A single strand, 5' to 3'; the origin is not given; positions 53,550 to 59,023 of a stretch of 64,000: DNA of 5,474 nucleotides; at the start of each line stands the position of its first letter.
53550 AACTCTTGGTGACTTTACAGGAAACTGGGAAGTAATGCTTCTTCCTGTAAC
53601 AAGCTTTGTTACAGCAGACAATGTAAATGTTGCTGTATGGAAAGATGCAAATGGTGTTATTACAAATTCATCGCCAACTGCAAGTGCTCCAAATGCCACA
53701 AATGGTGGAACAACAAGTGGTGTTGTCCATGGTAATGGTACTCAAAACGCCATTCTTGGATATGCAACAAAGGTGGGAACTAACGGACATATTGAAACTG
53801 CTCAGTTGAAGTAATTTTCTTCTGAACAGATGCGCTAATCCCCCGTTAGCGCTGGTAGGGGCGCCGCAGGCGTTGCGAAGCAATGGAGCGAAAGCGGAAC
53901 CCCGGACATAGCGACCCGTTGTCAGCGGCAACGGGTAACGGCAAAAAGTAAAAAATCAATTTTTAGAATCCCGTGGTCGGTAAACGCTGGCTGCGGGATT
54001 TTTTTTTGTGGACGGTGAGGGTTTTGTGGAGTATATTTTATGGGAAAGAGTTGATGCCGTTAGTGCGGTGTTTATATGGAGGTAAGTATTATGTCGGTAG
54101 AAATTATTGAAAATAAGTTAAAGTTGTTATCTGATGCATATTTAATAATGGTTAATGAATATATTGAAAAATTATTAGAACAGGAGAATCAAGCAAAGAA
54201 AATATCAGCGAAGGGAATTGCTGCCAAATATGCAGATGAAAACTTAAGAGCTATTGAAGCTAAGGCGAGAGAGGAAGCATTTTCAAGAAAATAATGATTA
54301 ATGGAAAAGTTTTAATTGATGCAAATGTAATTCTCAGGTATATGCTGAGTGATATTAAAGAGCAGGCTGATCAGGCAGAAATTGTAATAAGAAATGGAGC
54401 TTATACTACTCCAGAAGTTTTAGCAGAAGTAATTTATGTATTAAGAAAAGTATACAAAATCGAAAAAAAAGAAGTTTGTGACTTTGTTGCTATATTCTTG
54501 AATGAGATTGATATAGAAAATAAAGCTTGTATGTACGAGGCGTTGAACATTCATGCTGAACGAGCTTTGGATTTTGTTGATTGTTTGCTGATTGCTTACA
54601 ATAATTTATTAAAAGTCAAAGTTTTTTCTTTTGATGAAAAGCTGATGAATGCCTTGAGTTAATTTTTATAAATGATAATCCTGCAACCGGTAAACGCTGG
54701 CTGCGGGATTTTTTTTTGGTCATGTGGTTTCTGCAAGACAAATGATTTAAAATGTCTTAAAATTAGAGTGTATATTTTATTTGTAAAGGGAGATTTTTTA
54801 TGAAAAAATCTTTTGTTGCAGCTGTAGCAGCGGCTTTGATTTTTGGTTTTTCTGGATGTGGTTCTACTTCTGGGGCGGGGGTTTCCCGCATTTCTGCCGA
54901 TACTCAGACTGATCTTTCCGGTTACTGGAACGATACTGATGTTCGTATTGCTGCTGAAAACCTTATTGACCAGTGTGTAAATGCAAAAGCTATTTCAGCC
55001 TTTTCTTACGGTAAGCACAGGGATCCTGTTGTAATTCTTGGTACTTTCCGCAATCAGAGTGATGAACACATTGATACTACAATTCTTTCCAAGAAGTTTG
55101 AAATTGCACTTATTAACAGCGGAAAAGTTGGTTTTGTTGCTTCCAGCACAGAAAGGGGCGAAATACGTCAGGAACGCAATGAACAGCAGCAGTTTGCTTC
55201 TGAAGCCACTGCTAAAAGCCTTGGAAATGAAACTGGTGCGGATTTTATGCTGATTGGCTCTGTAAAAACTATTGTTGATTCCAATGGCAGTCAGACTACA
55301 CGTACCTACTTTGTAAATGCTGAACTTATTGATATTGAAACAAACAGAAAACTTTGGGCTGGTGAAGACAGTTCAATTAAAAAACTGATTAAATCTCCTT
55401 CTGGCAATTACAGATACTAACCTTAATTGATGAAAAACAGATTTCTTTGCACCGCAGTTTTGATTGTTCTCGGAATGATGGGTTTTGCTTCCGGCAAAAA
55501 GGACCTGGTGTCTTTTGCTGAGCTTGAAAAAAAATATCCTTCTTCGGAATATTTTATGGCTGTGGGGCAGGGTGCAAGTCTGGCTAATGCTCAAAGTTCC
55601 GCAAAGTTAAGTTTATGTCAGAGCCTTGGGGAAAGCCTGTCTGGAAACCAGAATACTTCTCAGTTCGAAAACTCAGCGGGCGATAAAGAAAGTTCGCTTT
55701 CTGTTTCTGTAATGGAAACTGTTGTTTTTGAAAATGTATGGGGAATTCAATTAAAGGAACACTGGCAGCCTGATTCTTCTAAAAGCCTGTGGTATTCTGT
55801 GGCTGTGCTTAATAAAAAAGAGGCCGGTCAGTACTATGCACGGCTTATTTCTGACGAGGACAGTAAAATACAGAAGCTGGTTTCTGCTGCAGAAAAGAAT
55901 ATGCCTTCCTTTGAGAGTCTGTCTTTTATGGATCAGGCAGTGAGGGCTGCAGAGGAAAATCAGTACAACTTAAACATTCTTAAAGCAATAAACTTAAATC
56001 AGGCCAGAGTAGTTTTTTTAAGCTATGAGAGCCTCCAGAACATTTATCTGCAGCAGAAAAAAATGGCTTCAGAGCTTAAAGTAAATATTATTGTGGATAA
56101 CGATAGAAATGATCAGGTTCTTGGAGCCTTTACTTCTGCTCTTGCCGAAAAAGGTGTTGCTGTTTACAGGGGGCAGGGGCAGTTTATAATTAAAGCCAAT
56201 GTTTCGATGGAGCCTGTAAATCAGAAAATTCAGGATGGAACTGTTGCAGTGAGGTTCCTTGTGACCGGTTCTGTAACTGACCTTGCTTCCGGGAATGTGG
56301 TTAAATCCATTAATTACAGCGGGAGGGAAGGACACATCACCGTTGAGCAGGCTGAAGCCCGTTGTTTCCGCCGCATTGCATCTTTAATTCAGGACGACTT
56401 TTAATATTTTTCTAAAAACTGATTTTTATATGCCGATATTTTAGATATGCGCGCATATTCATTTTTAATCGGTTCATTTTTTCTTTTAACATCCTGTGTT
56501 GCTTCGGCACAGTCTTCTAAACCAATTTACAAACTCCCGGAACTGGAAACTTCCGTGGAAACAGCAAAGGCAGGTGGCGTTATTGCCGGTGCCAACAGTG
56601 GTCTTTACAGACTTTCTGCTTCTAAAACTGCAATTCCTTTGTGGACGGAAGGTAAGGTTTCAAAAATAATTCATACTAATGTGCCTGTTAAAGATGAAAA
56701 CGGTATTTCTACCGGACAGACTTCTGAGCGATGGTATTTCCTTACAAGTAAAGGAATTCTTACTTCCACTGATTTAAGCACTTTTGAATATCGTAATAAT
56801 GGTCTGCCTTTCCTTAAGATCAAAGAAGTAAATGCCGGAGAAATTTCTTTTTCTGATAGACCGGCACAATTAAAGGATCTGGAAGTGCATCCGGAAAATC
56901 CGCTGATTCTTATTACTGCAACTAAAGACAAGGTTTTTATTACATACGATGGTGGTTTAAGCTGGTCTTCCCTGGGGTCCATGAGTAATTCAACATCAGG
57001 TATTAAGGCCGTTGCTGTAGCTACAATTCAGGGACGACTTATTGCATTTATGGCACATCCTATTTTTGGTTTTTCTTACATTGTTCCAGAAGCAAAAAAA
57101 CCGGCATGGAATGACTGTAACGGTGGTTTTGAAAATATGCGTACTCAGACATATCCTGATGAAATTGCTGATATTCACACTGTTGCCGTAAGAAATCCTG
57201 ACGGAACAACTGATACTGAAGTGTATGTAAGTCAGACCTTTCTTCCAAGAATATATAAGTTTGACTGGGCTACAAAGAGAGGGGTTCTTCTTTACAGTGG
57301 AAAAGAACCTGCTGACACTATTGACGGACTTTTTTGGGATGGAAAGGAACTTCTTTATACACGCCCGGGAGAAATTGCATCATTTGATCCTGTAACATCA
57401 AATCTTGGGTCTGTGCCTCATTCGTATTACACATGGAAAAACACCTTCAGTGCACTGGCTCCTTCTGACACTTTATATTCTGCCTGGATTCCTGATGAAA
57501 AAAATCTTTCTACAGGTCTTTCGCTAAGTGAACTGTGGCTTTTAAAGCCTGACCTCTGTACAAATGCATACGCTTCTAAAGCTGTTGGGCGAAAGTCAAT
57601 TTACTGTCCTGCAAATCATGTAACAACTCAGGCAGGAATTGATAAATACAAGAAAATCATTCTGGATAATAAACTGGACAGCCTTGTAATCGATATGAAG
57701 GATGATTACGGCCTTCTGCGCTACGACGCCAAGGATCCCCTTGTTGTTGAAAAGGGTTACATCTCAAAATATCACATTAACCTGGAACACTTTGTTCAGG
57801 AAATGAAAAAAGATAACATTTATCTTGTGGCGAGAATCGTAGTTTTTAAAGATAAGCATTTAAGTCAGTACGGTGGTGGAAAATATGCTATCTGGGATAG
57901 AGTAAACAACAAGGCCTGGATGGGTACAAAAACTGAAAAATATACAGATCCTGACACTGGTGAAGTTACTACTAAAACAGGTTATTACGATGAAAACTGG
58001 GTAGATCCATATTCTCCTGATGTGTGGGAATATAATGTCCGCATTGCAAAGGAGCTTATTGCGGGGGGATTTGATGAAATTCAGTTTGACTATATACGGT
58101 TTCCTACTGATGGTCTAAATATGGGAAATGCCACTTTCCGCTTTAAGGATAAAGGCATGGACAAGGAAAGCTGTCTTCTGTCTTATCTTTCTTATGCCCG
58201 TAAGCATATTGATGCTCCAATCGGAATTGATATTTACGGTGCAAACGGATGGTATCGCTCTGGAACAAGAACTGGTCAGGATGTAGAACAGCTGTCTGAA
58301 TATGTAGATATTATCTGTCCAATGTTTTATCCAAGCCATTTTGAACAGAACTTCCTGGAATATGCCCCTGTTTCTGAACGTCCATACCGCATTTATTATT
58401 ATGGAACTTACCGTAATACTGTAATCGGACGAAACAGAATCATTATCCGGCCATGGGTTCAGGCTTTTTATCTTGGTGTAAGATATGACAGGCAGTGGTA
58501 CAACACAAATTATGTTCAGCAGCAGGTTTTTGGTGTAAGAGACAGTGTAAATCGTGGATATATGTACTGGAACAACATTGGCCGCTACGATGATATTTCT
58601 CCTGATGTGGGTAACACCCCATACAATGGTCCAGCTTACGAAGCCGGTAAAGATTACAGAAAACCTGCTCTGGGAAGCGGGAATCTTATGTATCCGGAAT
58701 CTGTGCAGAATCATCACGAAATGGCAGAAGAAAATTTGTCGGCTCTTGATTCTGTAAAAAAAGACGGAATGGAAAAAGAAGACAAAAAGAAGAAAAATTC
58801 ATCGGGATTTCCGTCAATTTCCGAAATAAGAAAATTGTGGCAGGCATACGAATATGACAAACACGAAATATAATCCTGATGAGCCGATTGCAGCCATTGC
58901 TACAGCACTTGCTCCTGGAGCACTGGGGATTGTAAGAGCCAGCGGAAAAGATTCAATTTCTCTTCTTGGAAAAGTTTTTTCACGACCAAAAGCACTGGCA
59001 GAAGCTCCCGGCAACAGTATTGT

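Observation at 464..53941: Five dispersed elements conserved in structure rather than sequence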

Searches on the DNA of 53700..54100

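Call 8: search_rna_families(source=window, start=53700, end=54100, threshold=evalue, max_evalue=10)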
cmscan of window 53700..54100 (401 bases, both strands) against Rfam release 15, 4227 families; matches with E-value up to 10: 3.
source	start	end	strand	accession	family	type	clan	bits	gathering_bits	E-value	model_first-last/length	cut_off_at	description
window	53907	53956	-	RF02597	shuA_thermo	Cis-reg; thermoregulator;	-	20.2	58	1.9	1-32/32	no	shuA/chuA 5' UTR thermoregulator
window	53949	54005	+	RF02399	NsiR1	Gene; sRNA;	-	18.8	39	0.24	1-60/60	no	Nitrogen stress-induced RNA 1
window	53914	54006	+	RF02837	anti-hemB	Gene; sRNA;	-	14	49.5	1.1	1-81/81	no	Burkholderia RNA 7 (anti-hemB)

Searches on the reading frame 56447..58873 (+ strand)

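Call 19: search_protein_families(library=pfam, proteins=[window:56447-58873:+])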
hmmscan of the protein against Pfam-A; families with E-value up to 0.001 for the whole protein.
window:56447-58873:+ (808 aa): 1 family
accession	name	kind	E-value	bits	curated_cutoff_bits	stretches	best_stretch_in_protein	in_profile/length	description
PF13200.12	DUF4015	-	2.4e-83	280.3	27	1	384-714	1-313/313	Putative glycosyl hydrolase domain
